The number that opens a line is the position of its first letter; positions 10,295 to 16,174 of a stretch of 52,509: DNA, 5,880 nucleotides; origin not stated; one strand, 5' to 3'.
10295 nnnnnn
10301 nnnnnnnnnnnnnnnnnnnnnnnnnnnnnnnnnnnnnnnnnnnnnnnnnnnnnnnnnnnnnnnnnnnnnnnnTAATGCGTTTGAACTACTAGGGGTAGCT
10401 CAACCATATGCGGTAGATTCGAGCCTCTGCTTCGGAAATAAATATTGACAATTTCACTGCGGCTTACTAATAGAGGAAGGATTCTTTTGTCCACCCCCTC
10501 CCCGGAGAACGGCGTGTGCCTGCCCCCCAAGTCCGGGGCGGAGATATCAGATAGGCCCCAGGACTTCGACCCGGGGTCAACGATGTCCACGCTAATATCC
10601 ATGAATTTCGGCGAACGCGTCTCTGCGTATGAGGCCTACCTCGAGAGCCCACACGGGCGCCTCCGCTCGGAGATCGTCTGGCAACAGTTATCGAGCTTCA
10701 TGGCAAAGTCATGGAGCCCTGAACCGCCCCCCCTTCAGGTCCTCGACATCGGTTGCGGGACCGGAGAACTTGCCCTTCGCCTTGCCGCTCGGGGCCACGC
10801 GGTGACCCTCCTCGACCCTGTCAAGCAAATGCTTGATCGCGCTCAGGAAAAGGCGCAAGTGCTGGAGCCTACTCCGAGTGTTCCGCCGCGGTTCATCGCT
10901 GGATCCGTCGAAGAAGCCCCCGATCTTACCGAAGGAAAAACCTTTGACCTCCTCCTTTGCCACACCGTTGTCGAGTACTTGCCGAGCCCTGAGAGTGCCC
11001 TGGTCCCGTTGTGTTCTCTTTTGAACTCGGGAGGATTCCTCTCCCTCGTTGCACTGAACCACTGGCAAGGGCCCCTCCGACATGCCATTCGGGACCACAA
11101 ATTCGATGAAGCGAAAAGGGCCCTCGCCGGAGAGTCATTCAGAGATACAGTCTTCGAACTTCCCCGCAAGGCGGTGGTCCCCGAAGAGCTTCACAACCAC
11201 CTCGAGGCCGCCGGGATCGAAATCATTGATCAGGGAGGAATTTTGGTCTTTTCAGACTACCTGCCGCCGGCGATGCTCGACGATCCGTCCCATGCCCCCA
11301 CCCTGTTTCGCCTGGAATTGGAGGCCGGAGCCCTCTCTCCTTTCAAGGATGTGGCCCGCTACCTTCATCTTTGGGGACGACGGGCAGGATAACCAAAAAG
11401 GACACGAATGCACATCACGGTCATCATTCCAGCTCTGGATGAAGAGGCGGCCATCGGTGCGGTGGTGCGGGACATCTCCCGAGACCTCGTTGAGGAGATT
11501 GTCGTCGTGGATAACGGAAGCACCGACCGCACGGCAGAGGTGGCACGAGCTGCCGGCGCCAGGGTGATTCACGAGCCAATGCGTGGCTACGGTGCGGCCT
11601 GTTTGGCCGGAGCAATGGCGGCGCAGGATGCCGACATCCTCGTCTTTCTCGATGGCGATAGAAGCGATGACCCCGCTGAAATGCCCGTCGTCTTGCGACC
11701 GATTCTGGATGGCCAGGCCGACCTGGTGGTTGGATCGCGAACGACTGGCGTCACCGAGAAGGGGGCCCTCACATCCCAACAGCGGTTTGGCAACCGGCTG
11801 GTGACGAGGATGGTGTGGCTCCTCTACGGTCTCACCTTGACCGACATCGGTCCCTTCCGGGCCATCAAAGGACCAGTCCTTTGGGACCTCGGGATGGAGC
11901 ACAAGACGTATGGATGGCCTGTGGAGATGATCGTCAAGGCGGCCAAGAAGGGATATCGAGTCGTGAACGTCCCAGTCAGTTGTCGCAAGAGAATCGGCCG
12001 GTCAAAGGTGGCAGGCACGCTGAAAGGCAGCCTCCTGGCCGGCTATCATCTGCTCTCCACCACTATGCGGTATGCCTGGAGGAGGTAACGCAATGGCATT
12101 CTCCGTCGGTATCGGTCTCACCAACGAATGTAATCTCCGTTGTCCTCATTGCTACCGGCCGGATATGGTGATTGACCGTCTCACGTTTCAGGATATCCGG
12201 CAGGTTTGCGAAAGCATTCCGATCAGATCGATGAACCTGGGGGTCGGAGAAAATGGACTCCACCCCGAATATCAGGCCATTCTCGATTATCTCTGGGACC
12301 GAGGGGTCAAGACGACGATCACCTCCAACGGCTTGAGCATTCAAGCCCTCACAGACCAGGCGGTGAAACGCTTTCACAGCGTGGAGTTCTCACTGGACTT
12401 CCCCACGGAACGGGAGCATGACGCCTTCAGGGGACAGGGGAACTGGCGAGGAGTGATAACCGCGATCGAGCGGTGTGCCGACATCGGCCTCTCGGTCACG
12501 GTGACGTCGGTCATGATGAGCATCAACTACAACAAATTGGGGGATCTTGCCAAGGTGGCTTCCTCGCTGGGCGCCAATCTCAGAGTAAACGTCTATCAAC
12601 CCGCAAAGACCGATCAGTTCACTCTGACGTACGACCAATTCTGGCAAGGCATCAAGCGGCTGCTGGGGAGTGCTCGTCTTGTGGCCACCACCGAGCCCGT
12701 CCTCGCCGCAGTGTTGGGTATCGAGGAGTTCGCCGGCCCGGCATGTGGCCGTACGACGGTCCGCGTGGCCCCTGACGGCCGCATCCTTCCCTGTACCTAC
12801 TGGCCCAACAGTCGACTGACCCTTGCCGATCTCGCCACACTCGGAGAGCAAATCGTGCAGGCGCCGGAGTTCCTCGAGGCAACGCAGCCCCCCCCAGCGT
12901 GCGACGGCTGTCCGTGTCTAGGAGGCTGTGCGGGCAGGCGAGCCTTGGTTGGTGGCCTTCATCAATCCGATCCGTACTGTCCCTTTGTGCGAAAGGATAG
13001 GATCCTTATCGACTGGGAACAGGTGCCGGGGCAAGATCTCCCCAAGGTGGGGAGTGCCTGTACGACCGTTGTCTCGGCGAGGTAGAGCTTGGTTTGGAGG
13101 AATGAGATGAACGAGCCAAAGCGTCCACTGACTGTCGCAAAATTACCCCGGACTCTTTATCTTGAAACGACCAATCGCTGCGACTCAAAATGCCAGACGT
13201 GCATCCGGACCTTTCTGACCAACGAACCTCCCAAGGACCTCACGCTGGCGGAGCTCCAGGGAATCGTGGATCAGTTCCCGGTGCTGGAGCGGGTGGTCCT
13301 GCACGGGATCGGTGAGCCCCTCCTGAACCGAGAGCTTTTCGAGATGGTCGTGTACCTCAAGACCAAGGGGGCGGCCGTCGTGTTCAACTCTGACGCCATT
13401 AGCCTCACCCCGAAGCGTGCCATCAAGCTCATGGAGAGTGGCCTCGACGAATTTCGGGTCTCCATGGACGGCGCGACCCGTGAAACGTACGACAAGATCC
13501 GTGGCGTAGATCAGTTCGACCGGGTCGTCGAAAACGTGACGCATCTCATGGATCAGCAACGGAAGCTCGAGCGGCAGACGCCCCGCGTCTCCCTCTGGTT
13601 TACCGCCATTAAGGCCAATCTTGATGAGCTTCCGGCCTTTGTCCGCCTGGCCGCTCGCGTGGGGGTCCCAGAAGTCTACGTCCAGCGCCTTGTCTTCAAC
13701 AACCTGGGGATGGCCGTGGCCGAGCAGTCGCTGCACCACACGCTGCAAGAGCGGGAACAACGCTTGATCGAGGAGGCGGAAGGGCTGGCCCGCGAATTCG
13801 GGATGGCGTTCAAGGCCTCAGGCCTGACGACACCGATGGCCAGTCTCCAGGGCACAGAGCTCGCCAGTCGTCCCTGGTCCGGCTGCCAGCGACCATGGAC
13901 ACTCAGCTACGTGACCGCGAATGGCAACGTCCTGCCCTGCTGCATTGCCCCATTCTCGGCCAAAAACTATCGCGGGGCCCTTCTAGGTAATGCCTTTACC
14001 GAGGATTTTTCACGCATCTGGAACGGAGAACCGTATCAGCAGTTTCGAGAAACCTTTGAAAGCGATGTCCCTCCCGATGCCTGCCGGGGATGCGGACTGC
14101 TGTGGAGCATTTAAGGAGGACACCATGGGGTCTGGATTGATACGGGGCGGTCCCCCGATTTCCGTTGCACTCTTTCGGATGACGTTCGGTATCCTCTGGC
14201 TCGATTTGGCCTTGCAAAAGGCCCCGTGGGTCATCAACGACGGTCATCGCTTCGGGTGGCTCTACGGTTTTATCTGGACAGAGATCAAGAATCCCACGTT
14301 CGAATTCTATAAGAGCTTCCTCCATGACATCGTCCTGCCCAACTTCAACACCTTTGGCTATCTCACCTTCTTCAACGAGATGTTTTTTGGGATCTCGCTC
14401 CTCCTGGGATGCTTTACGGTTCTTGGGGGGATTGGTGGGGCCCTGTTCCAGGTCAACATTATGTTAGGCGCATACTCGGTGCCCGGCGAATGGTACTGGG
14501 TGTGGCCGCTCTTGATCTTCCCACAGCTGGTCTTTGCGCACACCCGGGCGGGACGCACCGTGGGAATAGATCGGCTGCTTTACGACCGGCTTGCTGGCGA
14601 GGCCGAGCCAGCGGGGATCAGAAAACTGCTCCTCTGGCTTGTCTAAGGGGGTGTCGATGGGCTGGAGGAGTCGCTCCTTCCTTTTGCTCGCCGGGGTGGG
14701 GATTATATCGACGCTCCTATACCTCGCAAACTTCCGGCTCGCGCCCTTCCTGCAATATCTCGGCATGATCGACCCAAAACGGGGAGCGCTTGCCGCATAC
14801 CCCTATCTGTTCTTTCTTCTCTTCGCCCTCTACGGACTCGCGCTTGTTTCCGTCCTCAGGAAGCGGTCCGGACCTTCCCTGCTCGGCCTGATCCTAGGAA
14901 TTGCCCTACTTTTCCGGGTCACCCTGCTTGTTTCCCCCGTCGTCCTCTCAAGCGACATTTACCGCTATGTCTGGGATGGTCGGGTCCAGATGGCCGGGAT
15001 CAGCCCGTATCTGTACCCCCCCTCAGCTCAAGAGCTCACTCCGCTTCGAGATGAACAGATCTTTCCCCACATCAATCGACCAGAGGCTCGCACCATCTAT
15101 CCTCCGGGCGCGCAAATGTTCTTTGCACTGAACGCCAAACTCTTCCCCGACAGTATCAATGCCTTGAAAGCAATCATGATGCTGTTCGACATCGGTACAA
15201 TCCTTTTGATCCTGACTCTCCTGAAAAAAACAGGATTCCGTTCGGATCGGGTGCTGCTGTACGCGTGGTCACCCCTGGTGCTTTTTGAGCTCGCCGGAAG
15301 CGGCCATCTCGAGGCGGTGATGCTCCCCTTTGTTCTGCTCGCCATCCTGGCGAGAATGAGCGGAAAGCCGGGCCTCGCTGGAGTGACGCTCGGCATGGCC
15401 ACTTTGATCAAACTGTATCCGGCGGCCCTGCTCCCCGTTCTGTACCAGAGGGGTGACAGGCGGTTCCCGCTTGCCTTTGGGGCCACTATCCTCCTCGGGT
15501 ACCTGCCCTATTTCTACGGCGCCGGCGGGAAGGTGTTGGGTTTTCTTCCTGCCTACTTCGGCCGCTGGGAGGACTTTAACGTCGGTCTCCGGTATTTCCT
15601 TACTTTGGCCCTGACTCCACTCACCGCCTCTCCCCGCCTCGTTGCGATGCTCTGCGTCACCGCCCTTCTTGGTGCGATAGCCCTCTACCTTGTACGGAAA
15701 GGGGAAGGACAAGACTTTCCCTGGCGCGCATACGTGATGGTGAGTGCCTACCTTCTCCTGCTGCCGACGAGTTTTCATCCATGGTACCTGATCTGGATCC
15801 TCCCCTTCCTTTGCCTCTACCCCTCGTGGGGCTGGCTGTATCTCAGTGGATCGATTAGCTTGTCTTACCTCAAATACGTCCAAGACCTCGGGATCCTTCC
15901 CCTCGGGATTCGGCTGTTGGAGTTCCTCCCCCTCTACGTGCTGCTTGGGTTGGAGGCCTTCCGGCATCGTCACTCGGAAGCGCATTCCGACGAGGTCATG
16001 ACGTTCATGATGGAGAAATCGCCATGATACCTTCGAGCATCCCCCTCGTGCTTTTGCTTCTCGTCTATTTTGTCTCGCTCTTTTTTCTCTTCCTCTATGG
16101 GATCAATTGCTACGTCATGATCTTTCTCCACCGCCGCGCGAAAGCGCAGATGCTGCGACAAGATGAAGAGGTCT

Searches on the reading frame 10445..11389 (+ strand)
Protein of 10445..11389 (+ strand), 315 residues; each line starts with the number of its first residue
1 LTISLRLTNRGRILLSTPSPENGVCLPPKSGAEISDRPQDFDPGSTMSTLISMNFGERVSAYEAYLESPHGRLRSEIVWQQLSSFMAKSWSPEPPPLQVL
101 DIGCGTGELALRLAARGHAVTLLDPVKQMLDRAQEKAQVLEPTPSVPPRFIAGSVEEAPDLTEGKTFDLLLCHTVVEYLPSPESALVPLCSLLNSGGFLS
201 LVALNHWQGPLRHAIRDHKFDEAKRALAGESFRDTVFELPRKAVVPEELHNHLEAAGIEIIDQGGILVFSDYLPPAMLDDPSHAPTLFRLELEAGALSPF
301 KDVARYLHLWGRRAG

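Call 28: search_protein_families(library=pfam, proteins=[window:10445-11389:+], max_evalue=0.001)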
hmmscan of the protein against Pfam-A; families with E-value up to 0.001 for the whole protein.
window:10445-11389:+ (315 aa): 6 families
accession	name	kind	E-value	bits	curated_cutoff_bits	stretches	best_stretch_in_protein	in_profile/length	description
PF08241.18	Methyltransf_11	-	6e-16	59.3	21.2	1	100-200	1-94/95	Methyltransferase domain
PF13649.12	Methyltransf_25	-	1.1e-15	58.6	27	1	99-197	1-97/97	Methyltransferase domain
PF13847.12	Methyltransf_31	-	2.6e-15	56.8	27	1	98-205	6-113/145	Methyltransferase domain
PF08242.18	Methyltransf_12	-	1.3e-14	55.2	30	1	100-199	1-98/98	Methyltransferase domain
PF13489.12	Methyltransf_23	-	2.5e-13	50.5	27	1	90-261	17-162/164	Methyltransferase domain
PF01209.24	Ubie_methyltran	-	0.00024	21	20.1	1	93-204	45-154/233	ubiE/COQ5 methyltransferase family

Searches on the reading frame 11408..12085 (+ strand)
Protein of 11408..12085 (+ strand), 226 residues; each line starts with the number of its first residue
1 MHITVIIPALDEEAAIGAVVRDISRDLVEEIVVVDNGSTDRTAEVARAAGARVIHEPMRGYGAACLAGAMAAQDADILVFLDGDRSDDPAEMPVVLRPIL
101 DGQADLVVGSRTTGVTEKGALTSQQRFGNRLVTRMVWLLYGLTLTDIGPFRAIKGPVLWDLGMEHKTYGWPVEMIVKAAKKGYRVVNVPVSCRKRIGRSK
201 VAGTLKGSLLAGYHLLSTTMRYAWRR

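Call 29: search_protein_families(library=pfam, proteins=[window:11408-12085:+], max_evalue=0.001)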
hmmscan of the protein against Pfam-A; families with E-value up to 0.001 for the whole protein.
window:11408-12085:+ (226 aa): 2 families
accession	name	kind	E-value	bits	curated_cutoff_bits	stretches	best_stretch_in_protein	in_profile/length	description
PF00535.33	Glycos_transf_2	-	1.2e-21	77.8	23.3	1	4-158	1-164/168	Glycosyl transferase family 2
PF13641.12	Glyco_tranf_2_3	-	3.7e-08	34.1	27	1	3-187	3-203/230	Glycosyltransferase like family 2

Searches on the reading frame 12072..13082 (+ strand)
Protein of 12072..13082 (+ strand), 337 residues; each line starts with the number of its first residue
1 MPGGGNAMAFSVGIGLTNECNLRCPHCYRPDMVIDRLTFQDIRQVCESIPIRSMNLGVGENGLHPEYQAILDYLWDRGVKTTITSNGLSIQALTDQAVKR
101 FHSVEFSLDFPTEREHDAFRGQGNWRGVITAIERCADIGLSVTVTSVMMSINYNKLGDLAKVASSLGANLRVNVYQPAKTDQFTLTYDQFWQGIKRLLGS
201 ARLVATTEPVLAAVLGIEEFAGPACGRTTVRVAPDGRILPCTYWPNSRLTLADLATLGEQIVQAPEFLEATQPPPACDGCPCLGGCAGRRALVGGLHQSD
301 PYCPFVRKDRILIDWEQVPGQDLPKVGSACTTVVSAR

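Call 29: search_protein_families(library=pfam, proteins=[window:12072-13082:+], max_evalue=0.001)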
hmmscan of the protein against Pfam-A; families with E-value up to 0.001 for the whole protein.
window:12072-13082:+ (337 aa): 1 family
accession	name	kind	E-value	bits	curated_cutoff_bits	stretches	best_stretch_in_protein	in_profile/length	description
PF04055.27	Radical_SAM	-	5.5e-15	56.4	29.5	1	16-160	3-163/166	Radical SAM superfamily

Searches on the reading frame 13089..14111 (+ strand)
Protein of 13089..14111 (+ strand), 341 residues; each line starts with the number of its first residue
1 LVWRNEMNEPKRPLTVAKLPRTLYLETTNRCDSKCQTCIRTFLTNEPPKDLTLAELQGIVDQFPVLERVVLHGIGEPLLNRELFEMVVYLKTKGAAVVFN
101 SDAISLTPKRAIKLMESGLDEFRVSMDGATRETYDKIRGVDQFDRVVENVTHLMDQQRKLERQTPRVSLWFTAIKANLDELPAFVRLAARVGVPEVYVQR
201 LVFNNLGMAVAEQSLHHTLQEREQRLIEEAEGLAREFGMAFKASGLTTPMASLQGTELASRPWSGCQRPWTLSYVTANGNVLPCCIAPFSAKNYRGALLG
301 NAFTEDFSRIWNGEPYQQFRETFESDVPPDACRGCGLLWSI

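Call 29: search_protein_families(library=pfam, proteins=[window:13089-14111:+], max_evalue=0.001)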
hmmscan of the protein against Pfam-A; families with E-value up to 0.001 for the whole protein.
window:13089-14111:+ (341 aa): 2 families
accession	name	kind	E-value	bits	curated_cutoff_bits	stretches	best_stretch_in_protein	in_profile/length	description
PF13186.11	SPASM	-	3.2e-14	53.4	21.5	1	266-335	1-66/67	Iron-sulfur cluster-binding domain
PF04055.27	Radical_SAM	-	8.6e-14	52.5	29.5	1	26-155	2-138/166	Radical SAM superfamily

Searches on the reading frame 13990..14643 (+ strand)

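Call 29: search_protein_families(library=pfam, proteins=[window:13990-14643:+], max_evalue=0.001)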
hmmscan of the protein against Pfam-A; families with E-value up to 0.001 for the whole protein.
window:13990-14643:+ (218 aa): 1 family
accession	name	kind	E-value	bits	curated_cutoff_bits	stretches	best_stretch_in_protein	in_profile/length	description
PF04173.18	DoxD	-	2.5e-06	27.9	22.7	1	106-201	49-148/167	TQO small subunit DoxD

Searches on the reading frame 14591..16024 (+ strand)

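Call 29: search_protein_families(library=pfam, proteins=[window:14591-16024:+], max_evalue=0.001)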
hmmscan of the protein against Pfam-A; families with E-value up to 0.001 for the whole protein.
window:14591-16024:+ (478 aa): 1 family
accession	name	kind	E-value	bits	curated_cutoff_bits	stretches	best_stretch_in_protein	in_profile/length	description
PF09594.16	GT87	-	8.1e-09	36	25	1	169-391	2-236/237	Glycosyltransferase family 87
